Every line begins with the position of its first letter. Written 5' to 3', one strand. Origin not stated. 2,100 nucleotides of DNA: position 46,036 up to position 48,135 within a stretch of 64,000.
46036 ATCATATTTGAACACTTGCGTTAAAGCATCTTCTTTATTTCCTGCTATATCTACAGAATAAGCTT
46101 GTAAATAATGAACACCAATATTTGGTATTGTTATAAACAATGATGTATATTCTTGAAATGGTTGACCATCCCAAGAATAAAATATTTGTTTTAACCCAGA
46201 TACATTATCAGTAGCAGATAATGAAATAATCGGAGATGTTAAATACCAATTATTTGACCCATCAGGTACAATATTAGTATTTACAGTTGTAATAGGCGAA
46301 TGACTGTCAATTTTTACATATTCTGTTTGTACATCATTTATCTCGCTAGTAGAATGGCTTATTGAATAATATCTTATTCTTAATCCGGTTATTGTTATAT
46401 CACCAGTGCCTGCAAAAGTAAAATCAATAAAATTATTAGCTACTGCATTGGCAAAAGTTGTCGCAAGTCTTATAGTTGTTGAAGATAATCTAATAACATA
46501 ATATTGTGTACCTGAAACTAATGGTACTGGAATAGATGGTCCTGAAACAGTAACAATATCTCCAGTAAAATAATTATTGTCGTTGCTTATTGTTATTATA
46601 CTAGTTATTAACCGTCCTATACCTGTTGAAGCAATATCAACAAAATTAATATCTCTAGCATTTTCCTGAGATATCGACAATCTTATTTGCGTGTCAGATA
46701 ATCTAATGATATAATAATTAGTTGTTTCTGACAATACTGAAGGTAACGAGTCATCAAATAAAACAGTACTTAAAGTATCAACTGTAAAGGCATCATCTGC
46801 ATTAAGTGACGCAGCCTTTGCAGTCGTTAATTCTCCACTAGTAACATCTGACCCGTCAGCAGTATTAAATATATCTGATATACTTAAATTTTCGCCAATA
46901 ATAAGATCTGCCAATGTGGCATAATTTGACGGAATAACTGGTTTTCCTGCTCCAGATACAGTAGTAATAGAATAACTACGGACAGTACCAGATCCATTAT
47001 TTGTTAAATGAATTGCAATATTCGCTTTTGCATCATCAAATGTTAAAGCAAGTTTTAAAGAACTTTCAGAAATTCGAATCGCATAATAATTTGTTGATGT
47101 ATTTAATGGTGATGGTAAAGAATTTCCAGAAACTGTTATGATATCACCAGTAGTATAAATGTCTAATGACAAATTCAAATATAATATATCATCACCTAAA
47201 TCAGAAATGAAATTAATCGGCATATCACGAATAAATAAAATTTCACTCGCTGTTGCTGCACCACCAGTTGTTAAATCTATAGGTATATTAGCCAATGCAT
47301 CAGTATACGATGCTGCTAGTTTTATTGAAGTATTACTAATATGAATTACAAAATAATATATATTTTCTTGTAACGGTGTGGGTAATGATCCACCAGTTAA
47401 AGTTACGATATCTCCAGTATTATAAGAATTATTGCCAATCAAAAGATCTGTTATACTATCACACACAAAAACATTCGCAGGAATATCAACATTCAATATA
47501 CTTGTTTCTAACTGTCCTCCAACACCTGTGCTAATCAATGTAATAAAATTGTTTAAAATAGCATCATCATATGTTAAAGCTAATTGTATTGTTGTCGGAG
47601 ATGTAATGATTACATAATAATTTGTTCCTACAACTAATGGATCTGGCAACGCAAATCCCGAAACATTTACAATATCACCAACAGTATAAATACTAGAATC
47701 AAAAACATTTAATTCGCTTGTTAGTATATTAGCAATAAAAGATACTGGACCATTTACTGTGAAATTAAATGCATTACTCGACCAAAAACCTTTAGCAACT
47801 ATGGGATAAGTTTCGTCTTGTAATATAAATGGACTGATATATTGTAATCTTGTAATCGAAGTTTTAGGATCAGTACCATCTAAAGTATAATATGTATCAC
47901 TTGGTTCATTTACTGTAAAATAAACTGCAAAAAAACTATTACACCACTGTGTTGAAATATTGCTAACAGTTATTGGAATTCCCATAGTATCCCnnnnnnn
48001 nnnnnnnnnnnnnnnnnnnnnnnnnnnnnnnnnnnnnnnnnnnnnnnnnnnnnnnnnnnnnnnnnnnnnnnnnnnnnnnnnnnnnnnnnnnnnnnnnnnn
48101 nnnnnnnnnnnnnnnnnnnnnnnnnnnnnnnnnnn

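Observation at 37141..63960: Five giant fibre/adhesin-like genes (1238-2127 aa) built from shared, intragenically amplified repeat modules of two families I cannot place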

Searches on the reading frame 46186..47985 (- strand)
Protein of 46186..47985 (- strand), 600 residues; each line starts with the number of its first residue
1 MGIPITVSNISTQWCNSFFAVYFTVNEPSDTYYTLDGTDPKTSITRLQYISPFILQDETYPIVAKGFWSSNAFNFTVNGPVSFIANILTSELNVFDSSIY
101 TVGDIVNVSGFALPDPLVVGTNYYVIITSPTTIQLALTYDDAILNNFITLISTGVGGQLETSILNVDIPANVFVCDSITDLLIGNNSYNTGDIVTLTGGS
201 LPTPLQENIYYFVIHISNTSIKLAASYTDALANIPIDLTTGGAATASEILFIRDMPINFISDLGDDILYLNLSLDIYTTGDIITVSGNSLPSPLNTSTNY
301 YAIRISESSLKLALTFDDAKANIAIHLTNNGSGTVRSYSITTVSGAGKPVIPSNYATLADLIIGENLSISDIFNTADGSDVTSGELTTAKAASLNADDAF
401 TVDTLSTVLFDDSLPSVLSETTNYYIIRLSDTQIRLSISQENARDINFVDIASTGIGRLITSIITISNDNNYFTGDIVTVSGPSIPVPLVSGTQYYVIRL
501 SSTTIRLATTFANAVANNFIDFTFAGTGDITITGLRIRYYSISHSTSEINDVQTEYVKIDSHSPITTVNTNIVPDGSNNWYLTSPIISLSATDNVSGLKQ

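Call 86: find_related_loci(query=window:46186-47985:-, collection=metagenome_contigs, flank=8000)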
Query window:46186-47985:- (600 aa) in metagenome_contigs; peptide patterns used: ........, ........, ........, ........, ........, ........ (x = any residue, [..] = any of these).
175 stretches matched a pattern, but none encodes a relative of the query by tblastn (E <= 1e-3).

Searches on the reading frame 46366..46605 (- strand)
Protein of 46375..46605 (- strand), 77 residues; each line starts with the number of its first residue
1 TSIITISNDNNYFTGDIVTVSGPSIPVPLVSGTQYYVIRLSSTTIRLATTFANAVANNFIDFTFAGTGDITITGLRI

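Call 10: search_protein_families(library=pfam, proteins=[window:46375-46605:-], max_evalue=10)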
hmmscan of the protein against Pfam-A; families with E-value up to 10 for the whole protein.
seq(77 aa): 0 families

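Call 65: search_solved_structures(query=A3, max_evalue=10, show_alignments=4)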
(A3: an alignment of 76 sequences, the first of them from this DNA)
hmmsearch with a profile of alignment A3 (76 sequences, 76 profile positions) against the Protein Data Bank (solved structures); distinct sequences matched with E-value up to 10: 5.
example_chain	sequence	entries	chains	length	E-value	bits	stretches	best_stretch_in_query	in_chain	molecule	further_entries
5jwa_A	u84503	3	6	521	0.43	13.3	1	28-49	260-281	NADH dehydrogenase, putative | Type II NADH:ubiquinone oxidoreductase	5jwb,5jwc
9g4d_A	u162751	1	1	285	0.64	12.7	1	7-40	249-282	Formate channel FocA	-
3kcu_A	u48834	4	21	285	0.65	12.7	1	7-40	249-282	Probable formate transporter 1 | Formate channel FocA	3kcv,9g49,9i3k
2cbq_A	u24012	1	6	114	0.7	12.6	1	3-48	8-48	NEOCARZINOSTATIN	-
3q7k_A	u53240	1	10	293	0.77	12.5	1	7-44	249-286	Probable formate transporter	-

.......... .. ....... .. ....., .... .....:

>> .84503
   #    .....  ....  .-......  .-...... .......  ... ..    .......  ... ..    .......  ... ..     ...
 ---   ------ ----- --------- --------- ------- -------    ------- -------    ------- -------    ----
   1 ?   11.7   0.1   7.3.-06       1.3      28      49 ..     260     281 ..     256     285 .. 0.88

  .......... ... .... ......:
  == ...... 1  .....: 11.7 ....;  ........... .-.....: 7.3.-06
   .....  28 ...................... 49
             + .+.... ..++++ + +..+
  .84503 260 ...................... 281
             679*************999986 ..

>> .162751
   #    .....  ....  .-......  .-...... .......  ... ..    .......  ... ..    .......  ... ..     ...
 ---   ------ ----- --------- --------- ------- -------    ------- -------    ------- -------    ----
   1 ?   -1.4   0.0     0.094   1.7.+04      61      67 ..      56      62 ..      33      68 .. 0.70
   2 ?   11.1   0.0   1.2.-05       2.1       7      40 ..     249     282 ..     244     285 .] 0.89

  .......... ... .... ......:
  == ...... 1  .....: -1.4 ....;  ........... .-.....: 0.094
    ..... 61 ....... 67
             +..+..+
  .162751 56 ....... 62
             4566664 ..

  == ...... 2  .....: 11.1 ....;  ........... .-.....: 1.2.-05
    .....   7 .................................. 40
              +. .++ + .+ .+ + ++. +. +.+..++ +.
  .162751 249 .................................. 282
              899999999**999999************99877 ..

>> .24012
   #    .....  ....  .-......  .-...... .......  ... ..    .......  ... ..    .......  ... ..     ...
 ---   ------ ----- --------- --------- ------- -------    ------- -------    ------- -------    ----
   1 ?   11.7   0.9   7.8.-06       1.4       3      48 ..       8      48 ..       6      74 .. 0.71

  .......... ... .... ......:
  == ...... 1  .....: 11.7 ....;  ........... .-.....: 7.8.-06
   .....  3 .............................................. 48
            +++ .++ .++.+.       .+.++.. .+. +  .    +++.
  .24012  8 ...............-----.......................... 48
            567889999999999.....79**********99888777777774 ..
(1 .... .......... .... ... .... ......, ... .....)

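Call 66: search_protein_families(library=pfam, alignment_id=A3, max_evalue=1)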
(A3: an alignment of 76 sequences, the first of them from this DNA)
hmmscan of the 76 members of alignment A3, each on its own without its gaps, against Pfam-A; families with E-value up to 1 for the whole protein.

A. member 1, seq(76 aa): 0 families

B. families by the number of members that match (of 76 scanned): 17 families
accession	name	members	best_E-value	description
PF12195.14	End_beta_barrel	3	0.0042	Beta barrel domain of bacteriophage endosialidase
PF02559.22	CarD_TRCF_RID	3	0.013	CarD-like/TRCF RID domain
PF00166.26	Cpn10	2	0.085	Chaperonin 10 Kd subunit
PF14541.11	TAXi_C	1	0.025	Xylanase inhibitor C-terminal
PF21218.2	Fpg-like_C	1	0.032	Formamidopyrimidine-DNA glycosylase-like, C-terminal domain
PF16656.11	Pur_ac_phosph_N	1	0.051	Purple acid Phosphatase, N-terminal domain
PF14504.11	CAP_assoc_N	1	0.079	CAP-associated N-terminal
PF08545.16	ACP_syn_III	1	0.094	3-Oxoacyl-[acyl-carrier-protein (ACP)] synthase III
PF19120.5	DUF5804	1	0.1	Family of unknown function (DUF5804)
PF06484.17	Ten_N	1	0.11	Teneurin Intracellular Region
PF07124.16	Phytoreo_P8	1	0.11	Phytoreovirus outer capsid protein P8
PF04809.18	HupH_C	1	0.13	HupH hydrogenase expression protein, C-terminal conserved region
PF16640.11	Big_3_5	1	0.14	Bacterial Ig-like domain (group 3)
PF16067.10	DUF4809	1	0.18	Domain of unknown function (DUF4809)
PF08142.18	AARP2CN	1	0.19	AARP2CN (NUC121) domain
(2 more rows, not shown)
